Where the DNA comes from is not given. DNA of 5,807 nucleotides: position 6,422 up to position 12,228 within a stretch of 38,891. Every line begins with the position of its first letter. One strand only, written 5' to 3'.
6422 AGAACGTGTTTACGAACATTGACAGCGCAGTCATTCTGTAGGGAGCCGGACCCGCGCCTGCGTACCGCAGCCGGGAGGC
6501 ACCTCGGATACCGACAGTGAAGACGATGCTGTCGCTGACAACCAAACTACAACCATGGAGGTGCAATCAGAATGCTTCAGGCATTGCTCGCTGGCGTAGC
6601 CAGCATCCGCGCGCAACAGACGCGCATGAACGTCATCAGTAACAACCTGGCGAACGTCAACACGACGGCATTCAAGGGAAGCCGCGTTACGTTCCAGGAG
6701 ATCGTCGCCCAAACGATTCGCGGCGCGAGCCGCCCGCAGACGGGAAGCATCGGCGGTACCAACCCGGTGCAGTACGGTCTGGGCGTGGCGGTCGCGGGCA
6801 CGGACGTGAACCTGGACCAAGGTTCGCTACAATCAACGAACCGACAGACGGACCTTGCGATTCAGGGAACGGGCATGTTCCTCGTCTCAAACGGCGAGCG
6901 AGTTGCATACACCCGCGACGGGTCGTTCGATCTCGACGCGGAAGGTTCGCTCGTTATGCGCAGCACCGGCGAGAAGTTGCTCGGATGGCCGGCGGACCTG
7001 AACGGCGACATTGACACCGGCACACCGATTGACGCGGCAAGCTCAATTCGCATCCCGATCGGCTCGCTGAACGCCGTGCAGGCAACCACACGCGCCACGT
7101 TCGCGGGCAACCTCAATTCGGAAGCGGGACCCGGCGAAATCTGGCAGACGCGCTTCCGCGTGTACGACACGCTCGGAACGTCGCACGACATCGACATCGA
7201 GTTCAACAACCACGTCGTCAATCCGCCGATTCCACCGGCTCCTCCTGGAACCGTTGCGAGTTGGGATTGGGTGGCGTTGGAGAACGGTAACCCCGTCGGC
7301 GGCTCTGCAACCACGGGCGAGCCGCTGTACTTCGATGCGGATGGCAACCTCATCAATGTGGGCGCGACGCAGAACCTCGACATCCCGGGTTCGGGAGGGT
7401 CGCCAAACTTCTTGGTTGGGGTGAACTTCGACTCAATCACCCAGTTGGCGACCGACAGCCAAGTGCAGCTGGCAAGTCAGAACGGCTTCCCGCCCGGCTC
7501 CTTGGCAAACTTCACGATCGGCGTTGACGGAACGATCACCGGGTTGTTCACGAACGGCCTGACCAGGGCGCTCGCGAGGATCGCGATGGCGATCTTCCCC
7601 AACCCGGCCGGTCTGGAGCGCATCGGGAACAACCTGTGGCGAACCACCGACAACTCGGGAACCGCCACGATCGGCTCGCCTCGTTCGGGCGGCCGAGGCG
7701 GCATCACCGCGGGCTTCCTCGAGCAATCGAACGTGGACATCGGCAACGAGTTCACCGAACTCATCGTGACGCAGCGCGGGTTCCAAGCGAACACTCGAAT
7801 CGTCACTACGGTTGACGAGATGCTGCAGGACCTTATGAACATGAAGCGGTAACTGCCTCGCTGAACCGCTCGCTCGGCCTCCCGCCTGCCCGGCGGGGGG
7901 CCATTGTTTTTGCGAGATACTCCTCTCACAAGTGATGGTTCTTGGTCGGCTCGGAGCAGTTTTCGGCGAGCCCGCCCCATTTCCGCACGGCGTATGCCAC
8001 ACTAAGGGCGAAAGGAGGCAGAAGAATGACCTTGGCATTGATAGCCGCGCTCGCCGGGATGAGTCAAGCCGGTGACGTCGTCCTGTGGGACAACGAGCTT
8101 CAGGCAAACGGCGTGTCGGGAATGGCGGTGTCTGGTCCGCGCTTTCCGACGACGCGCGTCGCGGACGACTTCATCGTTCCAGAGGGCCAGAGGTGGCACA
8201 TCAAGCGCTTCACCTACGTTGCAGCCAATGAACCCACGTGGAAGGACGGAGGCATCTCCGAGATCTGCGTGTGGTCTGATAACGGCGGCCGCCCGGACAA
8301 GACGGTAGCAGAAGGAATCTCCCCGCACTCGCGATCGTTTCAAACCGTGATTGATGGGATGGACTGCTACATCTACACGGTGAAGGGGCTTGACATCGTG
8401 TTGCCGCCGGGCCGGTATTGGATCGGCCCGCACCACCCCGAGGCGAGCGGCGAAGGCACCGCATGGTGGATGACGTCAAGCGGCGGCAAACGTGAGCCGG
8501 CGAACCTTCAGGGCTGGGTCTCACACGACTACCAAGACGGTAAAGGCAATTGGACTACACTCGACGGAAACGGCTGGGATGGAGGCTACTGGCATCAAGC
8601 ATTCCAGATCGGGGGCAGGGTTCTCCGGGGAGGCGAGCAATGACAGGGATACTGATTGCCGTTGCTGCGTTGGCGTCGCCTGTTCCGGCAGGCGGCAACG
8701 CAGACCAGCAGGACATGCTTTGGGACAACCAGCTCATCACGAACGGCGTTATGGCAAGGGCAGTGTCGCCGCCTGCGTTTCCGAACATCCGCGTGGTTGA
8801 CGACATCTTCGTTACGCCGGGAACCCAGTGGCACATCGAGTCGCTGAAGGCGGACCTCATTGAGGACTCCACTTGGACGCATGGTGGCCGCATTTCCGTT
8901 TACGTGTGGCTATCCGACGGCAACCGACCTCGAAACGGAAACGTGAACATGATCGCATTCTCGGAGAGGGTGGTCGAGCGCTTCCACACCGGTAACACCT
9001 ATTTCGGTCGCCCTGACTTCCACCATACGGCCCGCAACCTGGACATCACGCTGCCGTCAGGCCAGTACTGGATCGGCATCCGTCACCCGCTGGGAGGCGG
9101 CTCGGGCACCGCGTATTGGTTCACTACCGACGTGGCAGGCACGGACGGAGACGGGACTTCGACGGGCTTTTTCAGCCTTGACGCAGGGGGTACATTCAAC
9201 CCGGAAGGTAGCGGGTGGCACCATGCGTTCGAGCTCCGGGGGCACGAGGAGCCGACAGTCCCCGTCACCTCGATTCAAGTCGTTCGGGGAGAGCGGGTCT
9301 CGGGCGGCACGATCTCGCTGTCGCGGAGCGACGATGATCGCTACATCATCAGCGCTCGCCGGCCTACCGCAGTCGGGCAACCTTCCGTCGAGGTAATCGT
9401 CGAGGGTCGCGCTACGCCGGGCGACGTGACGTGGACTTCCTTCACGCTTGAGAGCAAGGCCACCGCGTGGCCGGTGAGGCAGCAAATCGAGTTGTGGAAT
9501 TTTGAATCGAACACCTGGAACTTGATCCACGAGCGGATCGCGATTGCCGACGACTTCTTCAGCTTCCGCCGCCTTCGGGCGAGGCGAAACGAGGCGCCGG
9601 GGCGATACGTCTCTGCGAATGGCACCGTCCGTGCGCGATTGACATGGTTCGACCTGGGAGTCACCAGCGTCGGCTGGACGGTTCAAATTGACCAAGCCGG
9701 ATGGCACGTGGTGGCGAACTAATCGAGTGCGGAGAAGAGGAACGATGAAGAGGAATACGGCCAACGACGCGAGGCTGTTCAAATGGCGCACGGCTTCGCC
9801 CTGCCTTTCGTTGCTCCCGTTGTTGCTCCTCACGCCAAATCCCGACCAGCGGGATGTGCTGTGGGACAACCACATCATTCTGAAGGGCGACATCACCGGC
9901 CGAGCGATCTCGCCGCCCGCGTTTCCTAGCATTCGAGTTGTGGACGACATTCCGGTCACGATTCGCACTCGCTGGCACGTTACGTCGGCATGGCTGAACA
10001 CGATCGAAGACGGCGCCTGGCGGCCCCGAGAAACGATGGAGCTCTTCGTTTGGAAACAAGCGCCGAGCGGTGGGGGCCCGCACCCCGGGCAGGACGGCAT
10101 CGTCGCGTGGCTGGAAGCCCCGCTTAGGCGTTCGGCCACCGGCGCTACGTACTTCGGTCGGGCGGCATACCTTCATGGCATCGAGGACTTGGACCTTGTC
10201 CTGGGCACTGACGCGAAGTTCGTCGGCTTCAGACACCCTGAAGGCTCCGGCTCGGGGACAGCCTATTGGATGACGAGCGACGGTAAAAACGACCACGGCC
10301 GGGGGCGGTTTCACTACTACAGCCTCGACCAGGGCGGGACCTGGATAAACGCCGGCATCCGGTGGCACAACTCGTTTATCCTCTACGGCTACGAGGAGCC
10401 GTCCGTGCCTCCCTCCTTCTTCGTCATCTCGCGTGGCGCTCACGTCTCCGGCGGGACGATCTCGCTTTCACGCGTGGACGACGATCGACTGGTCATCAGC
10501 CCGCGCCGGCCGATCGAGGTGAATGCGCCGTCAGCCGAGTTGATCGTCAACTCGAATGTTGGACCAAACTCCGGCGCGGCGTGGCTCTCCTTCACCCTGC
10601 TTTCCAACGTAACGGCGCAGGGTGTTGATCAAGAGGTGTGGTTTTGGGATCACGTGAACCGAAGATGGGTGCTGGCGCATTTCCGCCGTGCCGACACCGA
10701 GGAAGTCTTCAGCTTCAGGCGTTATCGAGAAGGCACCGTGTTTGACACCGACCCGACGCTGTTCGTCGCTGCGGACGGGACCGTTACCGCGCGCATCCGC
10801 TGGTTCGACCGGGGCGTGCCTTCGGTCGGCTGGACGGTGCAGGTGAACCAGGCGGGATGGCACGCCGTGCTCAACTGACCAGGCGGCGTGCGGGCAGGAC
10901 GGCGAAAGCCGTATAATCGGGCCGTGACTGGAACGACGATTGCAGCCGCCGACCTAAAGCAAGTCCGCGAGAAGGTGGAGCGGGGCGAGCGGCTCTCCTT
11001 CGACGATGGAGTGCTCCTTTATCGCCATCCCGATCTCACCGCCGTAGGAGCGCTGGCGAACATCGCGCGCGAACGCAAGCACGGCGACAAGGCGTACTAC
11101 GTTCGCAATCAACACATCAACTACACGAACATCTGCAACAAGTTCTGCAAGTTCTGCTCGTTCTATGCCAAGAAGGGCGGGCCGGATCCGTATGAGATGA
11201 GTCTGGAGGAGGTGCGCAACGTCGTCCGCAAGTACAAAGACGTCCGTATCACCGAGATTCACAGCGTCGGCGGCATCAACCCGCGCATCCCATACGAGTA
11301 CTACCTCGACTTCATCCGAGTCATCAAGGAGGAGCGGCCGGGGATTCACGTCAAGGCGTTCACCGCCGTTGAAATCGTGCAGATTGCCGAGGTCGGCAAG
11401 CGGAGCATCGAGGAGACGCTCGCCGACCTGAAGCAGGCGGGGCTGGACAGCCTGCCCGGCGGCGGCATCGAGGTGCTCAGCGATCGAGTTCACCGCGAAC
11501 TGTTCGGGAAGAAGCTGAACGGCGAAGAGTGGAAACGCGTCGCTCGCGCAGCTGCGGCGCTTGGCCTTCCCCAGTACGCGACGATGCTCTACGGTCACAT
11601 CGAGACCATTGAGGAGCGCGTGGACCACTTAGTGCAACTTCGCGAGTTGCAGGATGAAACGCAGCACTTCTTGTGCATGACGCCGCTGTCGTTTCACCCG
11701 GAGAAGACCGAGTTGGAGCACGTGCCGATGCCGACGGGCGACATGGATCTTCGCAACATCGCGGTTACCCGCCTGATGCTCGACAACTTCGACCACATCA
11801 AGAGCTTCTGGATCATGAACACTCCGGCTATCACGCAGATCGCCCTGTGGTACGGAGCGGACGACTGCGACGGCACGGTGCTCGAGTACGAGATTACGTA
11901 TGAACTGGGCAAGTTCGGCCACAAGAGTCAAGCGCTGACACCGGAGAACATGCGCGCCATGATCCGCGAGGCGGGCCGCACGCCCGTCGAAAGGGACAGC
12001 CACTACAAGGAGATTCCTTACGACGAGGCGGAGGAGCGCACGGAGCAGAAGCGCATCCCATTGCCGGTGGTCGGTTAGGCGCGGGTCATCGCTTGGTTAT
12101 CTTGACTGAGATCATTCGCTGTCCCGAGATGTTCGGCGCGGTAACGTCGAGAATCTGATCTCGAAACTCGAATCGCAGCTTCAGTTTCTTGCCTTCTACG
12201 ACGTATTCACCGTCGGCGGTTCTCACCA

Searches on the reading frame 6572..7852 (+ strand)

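Call 66: search_protein_families(library=pfam, proteins=[window:6572-7852:+], max_evalue=0.0001)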
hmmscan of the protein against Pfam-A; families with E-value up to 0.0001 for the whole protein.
window:6572-7852:+ (426 aa): 4 families
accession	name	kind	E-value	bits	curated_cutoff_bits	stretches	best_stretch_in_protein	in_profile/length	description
PF06429.18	Flg_bbr_C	-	5.2e-17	61.5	23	1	380-424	2-46/46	Flagellar basal body rod FlgEFG protein C-terminal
PF07559.19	FlgE_D2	-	1.1e-12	49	22.7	1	191-306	22-142/142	Flagellar basal body protein FlaE D2 domain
PF22692.1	LlgE_F_G_D1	-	1.1e-10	41.9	27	1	96-161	1-47/64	Flagellar hook protein FlgE/F/G D1 domain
PF00460.25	Flg_bb_rod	-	5.6e-08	33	20.7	1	14-35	10-31/31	Flagella basal body rod protein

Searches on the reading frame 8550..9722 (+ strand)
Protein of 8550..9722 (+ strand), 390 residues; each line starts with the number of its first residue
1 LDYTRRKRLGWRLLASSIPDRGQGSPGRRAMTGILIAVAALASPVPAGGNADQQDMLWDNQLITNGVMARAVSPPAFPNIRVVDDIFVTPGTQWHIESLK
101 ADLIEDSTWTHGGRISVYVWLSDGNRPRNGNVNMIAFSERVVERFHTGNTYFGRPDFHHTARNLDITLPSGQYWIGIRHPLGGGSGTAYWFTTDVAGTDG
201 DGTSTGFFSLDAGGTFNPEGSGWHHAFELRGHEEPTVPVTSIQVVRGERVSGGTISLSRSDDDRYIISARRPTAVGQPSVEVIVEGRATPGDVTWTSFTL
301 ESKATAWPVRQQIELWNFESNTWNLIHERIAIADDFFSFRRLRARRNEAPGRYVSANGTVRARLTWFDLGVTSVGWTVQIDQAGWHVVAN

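Call 3: search_protein_families(library=pfam, proteins=[window:8550-9722:+], max_evalue=1)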
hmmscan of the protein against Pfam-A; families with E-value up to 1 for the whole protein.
window:8550-9722:+ (390 aa): 0 families

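Call 9: search_protein_families(library=ncbifam, proteins=[window:8550-9722:+], max_evalue=1)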
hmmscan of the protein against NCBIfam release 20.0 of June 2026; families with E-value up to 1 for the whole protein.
window:8550-9722:+ (390 aa): 0 families

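Call 34: find_encoding_contigs(protein=window:8640-9722:+, flank=3000, max_places=4)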
Protein window:8640-9722:+ (360 aa): no gene with exactly this product is on record in the collection.
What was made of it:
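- Tried and rejected: The exact-sequence look-up of protein B found nothing (call 34).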

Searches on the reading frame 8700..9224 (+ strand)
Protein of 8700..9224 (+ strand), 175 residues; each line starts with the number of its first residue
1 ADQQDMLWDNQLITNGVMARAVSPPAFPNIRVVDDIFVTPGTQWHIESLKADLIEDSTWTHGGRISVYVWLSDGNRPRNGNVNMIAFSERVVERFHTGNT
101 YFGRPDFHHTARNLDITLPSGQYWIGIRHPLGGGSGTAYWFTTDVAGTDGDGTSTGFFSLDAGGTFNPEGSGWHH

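Call 60: search_solved_structures(query=window:8700-9224:+, max_evalue=1)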
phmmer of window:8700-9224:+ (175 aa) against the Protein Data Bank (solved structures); distinct sequences matched with E-value up to 1: 1.
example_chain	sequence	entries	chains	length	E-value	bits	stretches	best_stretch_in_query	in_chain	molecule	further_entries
44ab_X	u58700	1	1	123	0.44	13.6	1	120-162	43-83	13H11 heavy chain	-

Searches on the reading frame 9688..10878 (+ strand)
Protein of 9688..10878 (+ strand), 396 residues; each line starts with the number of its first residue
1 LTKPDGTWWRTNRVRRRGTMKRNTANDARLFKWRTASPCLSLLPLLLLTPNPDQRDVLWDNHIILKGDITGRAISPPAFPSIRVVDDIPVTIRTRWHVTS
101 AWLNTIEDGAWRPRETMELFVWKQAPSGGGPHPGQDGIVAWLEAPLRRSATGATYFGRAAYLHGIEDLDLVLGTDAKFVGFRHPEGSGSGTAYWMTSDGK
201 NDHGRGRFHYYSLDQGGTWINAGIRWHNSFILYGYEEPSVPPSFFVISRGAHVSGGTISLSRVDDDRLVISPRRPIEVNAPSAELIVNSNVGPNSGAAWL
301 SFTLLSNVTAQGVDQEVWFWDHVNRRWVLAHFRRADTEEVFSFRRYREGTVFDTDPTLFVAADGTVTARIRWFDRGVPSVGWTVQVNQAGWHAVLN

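Call 3: search_protein_families(library=pfam, proteins=[window:9688-10878:+], max_evalue=1)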
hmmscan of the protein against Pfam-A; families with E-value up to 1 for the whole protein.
window:9688-10878:+ (396 aa): 1 family
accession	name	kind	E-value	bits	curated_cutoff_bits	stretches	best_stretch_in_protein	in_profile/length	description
PF02012.26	BNR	-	0.14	12.7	27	1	210-219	1-10/12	BNR/Asp-box repeat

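Call 9: search_protein_families(library=ncbifam, proteins=[window:9688-10878:+], max_evalue=1)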
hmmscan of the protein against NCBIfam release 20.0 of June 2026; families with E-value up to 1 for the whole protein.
window:9688-10878:+ (396 aa): 0 families

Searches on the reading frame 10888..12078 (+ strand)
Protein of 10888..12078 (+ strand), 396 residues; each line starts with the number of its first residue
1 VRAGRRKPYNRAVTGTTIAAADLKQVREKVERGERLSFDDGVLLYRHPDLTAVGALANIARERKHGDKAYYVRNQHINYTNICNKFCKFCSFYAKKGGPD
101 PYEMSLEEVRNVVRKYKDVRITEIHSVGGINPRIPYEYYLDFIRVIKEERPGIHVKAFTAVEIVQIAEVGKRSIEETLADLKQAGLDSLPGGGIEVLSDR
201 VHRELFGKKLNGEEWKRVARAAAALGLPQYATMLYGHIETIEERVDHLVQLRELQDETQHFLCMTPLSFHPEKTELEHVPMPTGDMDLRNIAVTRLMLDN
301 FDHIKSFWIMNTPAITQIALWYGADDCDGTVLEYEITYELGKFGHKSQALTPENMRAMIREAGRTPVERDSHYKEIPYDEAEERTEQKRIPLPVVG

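Call 16: search_protein_families(library=pfam, proteins=[window:10888-12078:+], max_evalue=0.001)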
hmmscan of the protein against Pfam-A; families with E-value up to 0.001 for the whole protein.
window:10888-12078:+ (396 aa): 2 families
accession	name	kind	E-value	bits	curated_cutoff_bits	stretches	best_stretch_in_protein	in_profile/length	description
PF04055.27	Radical_SAM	-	1.3e-23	84.4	29.5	1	77-248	1-163/166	Radical SAM superfamily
PF19288.4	CofH_C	-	1.7e-11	44.5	27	1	260-378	3-121/125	CofH/MqnC C-terminal region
